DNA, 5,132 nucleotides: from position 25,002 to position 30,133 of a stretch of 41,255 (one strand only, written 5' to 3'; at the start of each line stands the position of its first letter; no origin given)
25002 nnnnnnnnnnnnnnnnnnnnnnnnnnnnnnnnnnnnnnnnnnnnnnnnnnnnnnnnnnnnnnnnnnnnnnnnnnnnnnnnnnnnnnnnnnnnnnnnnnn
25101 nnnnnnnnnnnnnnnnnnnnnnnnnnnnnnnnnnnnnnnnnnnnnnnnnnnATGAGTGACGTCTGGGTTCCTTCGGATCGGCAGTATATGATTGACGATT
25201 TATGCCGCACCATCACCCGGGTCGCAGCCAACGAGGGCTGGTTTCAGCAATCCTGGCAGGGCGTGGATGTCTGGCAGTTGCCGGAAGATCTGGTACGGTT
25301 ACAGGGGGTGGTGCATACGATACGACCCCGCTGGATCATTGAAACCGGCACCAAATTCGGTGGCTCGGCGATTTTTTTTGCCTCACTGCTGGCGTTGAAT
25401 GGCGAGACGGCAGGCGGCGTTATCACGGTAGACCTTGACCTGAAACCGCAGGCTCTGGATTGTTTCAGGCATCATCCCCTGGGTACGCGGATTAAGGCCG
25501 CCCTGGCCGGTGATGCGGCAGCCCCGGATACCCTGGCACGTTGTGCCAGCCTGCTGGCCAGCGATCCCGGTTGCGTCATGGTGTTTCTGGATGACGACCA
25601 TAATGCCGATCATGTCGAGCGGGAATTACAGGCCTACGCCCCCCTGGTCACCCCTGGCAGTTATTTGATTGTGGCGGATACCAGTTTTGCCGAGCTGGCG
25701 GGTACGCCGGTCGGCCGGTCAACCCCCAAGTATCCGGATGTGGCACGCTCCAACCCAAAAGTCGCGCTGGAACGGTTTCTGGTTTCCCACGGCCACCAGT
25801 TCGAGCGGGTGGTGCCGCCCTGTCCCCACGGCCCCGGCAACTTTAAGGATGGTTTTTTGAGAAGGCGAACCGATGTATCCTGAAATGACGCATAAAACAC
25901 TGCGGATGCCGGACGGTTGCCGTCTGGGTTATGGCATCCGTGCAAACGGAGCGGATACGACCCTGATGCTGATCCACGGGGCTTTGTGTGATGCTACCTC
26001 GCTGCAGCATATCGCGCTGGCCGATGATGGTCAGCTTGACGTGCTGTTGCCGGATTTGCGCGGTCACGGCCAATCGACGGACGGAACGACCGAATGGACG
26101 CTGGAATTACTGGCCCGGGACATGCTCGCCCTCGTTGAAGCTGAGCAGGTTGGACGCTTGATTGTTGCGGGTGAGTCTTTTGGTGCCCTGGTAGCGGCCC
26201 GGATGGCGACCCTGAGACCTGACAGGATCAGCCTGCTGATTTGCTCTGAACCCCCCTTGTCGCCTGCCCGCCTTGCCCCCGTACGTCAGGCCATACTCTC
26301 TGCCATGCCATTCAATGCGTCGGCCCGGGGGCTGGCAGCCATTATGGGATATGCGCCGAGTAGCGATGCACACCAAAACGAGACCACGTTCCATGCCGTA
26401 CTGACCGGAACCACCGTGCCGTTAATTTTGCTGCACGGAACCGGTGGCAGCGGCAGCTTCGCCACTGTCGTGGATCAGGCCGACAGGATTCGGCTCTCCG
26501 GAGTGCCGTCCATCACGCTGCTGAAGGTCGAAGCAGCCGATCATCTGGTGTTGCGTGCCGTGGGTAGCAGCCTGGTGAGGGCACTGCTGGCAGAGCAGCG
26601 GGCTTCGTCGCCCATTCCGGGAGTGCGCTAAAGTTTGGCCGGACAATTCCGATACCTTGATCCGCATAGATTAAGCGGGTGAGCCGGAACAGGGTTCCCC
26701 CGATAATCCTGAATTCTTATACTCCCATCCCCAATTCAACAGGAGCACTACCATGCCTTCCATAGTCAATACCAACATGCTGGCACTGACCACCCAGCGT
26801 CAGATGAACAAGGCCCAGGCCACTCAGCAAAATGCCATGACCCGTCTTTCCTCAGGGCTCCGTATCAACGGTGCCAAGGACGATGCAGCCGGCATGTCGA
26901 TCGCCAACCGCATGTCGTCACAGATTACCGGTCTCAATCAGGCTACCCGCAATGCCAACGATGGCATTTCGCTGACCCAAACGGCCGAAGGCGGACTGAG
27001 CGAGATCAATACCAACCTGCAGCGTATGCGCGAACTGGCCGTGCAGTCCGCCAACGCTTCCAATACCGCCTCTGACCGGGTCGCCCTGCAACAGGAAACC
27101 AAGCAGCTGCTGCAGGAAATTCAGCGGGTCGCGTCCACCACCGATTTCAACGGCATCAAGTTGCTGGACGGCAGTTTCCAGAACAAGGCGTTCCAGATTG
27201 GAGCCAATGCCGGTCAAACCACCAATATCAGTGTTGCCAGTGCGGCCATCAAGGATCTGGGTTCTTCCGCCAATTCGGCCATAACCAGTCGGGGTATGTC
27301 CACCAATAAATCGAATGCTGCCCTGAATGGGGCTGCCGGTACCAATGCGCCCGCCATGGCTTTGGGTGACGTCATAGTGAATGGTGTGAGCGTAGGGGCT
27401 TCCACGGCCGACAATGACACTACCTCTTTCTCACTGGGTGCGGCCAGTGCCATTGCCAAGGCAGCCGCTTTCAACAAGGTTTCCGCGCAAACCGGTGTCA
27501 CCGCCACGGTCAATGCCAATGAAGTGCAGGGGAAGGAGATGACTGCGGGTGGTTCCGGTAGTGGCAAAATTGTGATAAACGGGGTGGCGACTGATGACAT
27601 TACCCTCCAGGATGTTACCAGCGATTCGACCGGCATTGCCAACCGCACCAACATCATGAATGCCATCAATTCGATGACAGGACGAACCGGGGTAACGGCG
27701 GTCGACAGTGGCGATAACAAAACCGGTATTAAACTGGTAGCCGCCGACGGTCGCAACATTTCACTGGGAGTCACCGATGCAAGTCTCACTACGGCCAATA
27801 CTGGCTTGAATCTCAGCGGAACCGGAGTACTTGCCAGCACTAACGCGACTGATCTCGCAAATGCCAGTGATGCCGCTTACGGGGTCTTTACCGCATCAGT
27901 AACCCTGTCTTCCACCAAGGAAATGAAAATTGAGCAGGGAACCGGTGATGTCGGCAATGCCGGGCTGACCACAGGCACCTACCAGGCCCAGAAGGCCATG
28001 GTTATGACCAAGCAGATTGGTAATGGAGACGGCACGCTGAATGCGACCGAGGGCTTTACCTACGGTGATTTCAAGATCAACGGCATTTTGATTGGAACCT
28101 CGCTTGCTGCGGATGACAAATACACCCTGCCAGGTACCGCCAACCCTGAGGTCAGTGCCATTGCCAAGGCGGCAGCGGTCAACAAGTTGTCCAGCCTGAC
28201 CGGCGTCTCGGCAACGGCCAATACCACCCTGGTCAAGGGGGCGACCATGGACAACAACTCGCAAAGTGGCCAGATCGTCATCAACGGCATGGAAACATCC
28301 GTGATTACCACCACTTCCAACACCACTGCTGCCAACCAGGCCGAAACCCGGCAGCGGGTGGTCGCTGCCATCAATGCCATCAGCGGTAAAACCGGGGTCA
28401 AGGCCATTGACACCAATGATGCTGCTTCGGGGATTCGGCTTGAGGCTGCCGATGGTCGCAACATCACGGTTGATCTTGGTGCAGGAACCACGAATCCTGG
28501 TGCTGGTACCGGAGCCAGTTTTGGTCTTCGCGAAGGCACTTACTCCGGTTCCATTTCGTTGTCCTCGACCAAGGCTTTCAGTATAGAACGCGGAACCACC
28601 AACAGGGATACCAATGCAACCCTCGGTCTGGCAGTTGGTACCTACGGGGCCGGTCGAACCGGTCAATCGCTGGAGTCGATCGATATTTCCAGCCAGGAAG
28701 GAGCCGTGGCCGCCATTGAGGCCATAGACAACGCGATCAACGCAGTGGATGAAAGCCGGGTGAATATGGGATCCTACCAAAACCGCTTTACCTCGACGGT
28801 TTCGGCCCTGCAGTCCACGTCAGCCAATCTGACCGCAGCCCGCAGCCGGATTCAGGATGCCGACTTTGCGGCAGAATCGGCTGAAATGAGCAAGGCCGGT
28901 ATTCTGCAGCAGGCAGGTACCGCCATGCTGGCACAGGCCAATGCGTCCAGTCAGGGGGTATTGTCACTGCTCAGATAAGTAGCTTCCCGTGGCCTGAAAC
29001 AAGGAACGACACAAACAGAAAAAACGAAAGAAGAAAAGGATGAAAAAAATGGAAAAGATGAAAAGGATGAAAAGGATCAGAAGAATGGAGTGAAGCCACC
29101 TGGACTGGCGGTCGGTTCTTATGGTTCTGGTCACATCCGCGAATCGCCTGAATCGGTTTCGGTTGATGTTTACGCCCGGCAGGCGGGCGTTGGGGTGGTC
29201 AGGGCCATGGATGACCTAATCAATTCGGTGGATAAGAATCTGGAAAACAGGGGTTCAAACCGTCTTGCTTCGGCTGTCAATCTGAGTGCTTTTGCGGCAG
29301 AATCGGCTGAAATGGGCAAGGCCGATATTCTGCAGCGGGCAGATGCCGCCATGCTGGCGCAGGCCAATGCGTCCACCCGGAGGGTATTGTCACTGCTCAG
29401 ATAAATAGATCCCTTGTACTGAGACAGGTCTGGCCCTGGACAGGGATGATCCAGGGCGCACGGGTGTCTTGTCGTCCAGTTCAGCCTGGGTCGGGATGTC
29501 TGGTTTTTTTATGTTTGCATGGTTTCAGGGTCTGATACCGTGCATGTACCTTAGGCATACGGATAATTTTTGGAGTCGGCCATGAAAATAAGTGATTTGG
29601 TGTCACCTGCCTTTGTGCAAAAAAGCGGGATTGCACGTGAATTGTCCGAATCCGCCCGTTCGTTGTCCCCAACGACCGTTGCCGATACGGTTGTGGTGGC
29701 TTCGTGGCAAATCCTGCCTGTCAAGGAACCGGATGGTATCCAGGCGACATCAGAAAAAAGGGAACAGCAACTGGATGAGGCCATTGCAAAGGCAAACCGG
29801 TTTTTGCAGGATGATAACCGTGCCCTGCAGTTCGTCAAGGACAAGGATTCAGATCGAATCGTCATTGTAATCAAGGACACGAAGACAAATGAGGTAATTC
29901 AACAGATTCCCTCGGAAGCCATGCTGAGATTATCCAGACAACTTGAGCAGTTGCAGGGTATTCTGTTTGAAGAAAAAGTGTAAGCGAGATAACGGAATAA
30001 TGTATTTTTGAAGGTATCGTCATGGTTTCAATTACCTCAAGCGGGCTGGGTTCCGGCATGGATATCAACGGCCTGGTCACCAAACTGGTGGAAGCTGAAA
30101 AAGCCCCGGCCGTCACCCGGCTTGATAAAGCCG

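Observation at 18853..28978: Candidate self-contained flagellin O-glycosylation and tailoring system built around a double TPR-GT41 enzyme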

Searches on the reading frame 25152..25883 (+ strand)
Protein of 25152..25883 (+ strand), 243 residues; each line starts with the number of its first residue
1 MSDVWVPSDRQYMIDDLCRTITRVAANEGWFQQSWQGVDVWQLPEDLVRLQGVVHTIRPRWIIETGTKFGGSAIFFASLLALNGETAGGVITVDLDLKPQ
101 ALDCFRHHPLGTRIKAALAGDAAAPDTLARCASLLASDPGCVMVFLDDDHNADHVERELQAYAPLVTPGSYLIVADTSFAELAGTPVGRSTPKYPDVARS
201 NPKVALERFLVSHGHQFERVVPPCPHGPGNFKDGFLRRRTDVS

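Call 3: search_protein_families(library=pfam, proteins=[window:25152-25883:+], max_evalue=0.01)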
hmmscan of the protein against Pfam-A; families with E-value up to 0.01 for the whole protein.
window:25152-25883:+ (243 aa): 2 families
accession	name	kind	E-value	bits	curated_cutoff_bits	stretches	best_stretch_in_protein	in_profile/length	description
PF04989.18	RMNT_CmcI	-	2.1e-41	142.3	23.2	1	30-219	4-185/206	Rhamnosyl O-methyltransferase/CmcI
PF13578.12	Methyltransf_24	-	4.5e-09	37.6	26.3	1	63-176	1-104/105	Methyltransferase domain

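Call 8: search_protein_families(library=ncbifam, proteins=[window:25152-25883:+], max_evalue=0.001)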
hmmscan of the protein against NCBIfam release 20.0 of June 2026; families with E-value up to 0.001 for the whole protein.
window:25152-25883:+ (243 aa): 1 family
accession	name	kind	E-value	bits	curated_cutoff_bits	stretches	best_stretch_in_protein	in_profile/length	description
NF045824.1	RhmsylMtase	equivalog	1.7e-21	76.7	400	1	29-187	31-180/226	rhamnosyl O-methyltransferase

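Call 30: search_solved_structures(query=window:25152-25883:+, max_evalue=0.001)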
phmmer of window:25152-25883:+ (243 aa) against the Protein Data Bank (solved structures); distinct sequences matched with E-value up to 0.001: 0.

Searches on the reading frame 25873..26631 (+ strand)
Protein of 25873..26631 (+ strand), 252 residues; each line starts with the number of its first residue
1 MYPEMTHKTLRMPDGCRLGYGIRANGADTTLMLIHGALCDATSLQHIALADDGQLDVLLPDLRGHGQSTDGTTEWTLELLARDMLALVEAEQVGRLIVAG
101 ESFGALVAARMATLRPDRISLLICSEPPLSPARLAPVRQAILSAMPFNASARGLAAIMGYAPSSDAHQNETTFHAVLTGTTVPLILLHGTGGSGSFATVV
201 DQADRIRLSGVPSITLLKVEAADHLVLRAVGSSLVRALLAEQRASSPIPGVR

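Call 3: search_protein_families(library=pfam, proteins=[window:25873-26631:+], max_evalue=0.01)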
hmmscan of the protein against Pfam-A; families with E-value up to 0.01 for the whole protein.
window:25873-26631:+ (252 aa): 3 families
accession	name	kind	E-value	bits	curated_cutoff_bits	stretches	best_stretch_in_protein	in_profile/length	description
PF00561.26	Abhydrolase_1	-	4.1e-14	53.3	25.8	1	32-134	3-109/245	alpha/beta hydrolase fold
PF12697.13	Abhydrolase_6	-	2.7e-11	45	26.3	1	33-150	3-117/217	Alpha/beta hydrolase family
PF12146.15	Hydrolase_4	-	7.7e-11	42.2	27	1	28-174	4-160/239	Serine aminopeptidase, S33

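Call 8: search_protein_families(library=ncbifam, proteins=[window:25873-26631:+], max_evalue=0.001)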
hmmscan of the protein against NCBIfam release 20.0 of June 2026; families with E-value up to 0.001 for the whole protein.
window:25873-26631:+ (252 aa): 19 families
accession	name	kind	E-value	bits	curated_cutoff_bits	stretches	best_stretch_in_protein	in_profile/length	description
NF011457.0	PRK14875.1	equivalog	1.4e-15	57.1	307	1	20-122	124-226/372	acetoin dehydrogenase dihydrolipoyllysine-residue acetyltransferase subunit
NF051488.1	bifunc_PcaDC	exception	1.8e-14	53.7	390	1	48-127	31-113/375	bifunctional 3-oxoadipate enol-lactonase/4-carboxymuconolactone decarboxylase PcaDC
TIGR02427.1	protocat_pcaD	equivalog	7.6e-14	51.7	255.85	1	24-125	8-110/251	3-oxoadipate enol-lactonase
NF050089.1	i_nPHAscl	equivalog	1.7e-10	40.4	300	1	12-123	3-113/288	intracellular short-chain-length polyhydroxyalkanoate depolymerase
TIGR03056.1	bchO_mg_che_rel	equivalog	3e-10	39.6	172.55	1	28-117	28-118/278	alpha/beta fold hydrolase BchO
NF051487.1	bifunc_PcaCD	exception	3.5e-10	39.5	430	1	22-125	162-269/413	bifunctional 4-carboxymuconolactone decarboxylase/3-oxoadipate enol-lactonase PcaCD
NF007954.0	PRK10673.1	equivalog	1.8e-09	37.3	399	1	28-124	16-111/255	esterase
TIGR03695.1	menH_SHCHC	equivalog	2.1e-08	33.9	208.55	1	29-123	3-100/252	2-succinyl-6-hydroxy-2,4-cyclohexadiene-1-carboxylate synthase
TIGR01738.1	bioH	equivalog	1.7e-06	27.9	206.95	1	29-124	5-95/245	pimeloyl-ACP methyl ester esterase BioH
NF045632.1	hydroxlase_HsaD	equivalog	2.3e-06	26.7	400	1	5-127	12-137/290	4,5:9,10-diseco-3-hydroxy-5,9,17-trioxoandrosta-1(10),2-diene-4-oate hydrolase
TIGR03611.1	RutD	equivalog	8.9e-06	25.3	238.5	1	54-123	39-109/258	pyrimidine utilization protein D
NF002043.0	PRK00870.1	subfamily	2.6e-05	23.8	265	0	27-128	45-149/302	haloalkane dehalogenase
NF004514.1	PRK05855.1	equivalog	5.7e-05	21.9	455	1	11-95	5-91/578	SDR family oxidoreductase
NF002938.0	PRK03592.1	equivalog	8.5e-05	22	241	1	25-137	27-139/298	haloalkane dehalogenase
NF052610.1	macro_16_ester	equivalog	0.00011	21.7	420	1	27-122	22-122/281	alpha/beta fold macrolide esterase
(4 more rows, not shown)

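Call 32: search_solved_structures(query=window:25873-26631:+, max_evalue=0.001)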
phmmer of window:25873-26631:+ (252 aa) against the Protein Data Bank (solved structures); distinct sequences matched with E-value up to 0.001: 82 (the best 60 are shown).
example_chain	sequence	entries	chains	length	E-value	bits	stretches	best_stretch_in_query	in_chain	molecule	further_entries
4l0c_A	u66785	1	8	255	5.3e-09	39.4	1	23-156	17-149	Deformylase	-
5xmd_A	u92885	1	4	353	1.2e-08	38.3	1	4-133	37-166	Epoxide hydrolase A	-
1a7u_A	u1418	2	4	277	2.8e-08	37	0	24-127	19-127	CHLOROPEROXIDASE T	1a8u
3om8_A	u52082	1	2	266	5.4e-08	36.1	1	13-243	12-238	Probable hydrolase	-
4iq4_A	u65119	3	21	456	7.2e-08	35.7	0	24-112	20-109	Non-haem bromoperoxidase BPO-A2, Matrix protein 1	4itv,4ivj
4qes_A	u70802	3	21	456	7.4e-08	35.7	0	24-112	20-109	Non-haem bromoperoxidase BPO-A2, Matrix protein 1 chimera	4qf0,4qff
1bro_A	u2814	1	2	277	7.7e-08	35.6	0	25-127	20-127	BROMOPEROXIDASE A2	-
1brt_A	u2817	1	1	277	1.4e-07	34.8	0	25-127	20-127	BROMOPEROXIDASE A2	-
9wgk_A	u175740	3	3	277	2.3e-07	34.1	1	20-129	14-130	OcuKAI2d2 protein | Alpha/beta-hydrolases superfamily protein | OcKAI2d2 protein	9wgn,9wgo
9wgm_A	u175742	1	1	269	2.3e-07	34.1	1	20-129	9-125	Alpha/beta-hydrolases superfamily protein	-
7uoc_A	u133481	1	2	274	2.7e-07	33.8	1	20-124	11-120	KAI2d4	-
3vdx_A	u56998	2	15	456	3.4e-07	33.5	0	25-112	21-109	Designed 16nm tetrahedral protein cage containing Non-haem bromoperoxidase BPO-A2 and Matr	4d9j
3qit_A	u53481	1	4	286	4e-07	33.3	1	30-133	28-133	Polyketide synthase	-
4uhh_A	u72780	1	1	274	5.6e-07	32.8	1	24-125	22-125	ESTERASE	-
4uhc_A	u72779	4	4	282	6.2e-07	32.7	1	24-125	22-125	ESTERASE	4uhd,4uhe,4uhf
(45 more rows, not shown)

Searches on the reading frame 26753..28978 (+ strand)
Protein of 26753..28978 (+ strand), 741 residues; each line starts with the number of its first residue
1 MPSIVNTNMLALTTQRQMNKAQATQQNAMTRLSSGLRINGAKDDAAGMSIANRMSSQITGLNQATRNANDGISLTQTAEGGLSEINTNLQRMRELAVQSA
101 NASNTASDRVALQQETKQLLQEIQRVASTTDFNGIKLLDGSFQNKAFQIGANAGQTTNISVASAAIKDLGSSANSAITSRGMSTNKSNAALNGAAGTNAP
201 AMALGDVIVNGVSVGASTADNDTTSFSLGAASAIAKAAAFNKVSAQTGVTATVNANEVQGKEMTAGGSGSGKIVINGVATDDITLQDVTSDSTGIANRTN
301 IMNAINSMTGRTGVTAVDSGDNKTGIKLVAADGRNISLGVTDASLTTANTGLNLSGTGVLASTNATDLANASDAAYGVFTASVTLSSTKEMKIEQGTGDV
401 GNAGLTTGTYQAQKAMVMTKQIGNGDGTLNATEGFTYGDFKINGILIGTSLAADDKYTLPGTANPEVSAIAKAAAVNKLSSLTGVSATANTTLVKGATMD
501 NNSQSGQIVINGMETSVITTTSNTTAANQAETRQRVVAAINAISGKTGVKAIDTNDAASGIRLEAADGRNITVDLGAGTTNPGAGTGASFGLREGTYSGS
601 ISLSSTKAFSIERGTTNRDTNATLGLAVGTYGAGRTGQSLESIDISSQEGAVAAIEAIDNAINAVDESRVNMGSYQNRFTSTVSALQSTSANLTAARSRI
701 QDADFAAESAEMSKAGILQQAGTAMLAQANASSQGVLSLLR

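Call 3: search_protein_families(library=pfam, proteins=[window:26753-28978:+], max_evalue=0.01)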
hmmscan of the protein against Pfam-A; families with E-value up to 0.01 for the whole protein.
window:26753-28978:+ (741 aa): 2 families
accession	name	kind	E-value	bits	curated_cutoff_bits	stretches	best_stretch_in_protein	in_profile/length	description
PF00669.25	Flagellin_N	-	5.3e-44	150.1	26.6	1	5-142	1-138/139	Bacterial flagellin N-terminal helical region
PF00700.27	Flagellin_C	-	2.7e-25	89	23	1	655-740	1-86/86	Bacterial flagellin C-terminal helical region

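Call 8: search_protein_families(library=ncbifam, proteins=[window:26753-28978:+], max_evalue=0.001)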
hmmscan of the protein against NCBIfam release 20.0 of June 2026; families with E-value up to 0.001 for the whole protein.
window:26753-28978:+ (741 aa): 28 families (the best 25 are shown)
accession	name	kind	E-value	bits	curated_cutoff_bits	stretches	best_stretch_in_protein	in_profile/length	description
NF009448.0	PRK12806.1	equivalog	9.9e-121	403.8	531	2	1-407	1-380/475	flagellin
NF006467.0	PRK08869.1-2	subfamily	1.2e-96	324.3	443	2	1-256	1-252/400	flagellin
NF005294.0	PRK06819.1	subfamily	1.9e-92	310.7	387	2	1-265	1-252/376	FliC/FljB family flagellin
NF005953.0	PRK08026.1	subfamily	1e-81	276.1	619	2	1-294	1-301/548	FliC/FljB family flagellin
NF009444.0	PRK12802.1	equivalog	1.8e-78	263.9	332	2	5-220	5-219/282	flagellin domain-containing protein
NF006468.0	PRK08869.1-3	subfamily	8.1e-77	258.8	436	2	5-164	5-164/378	polar flagellin E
NF006466.0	PRK08869.1-1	subfamily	9.7e-76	255.7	426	2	4-290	4-283/377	flagellin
NF006469.0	PRK08869.1-4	equivalog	4.6e-72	243.5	627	2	3-176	3-176/377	flagellin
NF010115.0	PRK13588.1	subfamily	3.2e-68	230.9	503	3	5-351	5-332/514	flagellin B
NF006470.0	PRK08869.1-5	equivalog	6e-63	213.3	423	2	5-307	4-304/388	flagellin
NF009446.0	PRK12804.1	subfamily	3.7e-59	200.7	352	2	5-190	3-194/301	flagellin Hag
NF009234.0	PRK12584.1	equivalog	2.9e-58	198.2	752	3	4-416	4-374/510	flagellin A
NF006264.0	PRK08411.1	subfamily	2.9e-56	191.4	729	3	5-350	5-323/572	flagellin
NF038071.1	lat_flg_LafA_2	exception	1.1e-53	182.5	365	2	5-184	5-189/284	lateral flagellin LafA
NF009449.0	PRK12807.1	subfamily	1.7e-50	172.2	347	2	5-196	3-187/287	flagellin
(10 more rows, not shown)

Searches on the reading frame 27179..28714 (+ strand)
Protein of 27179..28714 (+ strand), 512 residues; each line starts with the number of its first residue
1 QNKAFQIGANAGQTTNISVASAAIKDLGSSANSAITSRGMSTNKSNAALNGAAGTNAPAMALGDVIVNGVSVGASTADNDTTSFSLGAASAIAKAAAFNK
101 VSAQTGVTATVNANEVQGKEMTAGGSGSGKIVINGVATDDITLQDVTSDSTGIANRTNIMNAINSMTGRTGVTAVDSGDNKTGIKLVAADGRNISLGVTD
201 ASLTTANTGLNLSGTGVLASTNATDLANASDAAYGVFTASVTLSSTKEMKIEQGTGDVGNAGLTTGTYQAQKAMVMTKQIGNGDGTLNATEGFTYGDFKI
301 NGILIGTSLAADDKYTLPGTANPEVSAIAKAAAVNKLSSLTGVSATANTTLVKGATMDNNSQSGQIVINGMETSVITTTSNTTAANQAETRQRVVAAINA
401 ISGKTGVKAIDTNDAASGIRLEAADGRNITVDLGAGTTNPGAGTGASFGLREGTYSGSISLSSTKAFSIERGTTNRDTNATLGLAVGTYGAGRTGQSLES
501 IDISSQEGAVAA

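Call 65: search_protein_families(library=pfam, proteins=[window:27179-28714:+], max_evalue=10)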
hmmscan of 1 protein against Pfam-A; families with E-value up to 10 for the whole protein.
window:27179-28714:+ (512 aa): 3 families
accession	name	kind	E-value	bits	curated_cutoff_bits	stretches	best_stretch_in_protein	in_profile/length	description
PF10865.14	DUF2703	-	0.11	13.1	23.6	1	97-148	31-82/120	Domain of unknown function (DUF2703)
PF07196.18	Flagellin_IN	-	0.32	11.7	22.7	3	95-114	27-46/55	Flagellin hook IN motif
PF22013.1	PG_1098_Fer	-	0.47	10.8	27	1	90-108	7-25/44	PG_1098 ferredoxin-like domain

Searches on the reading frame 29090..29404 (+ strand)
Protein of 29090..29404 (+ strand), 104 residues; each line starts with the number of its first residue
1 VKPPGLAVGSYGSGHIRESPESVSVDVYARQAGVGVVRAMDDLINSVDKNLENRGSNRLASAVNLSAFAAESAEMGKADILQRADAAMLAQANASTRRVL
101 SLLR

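Call 5: search_protein_families(library=pfam, proteins=[window:29090-29404:+], max_evalue=0.001)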
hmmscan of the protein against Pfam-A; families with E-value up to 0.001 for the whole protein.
window:29090-29404:+ (104 aa): 1 family
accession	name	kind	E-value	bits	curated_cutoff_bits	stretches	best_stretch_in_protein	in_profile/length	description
PF00700.27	Flagellin_C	-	3e-05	24.7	23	1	44-103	25-86/86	Bacterial flagellin C-terminal helical region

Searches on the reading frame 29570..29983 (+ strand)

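Call 5: search_protein_families(library=pfam, proteins=[window:29570-29983:+], max_evalue=0.001)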
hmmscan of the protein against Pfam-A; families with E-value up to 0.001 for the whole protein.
window:29570-29983:+ (137 aa): 1 family
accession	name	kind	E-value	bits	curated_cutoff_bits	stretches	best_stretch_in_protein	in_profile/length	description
PF03646.20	FlaG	-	3.7e-22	78.8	23.8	1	58-135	24-101/101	FlaG protein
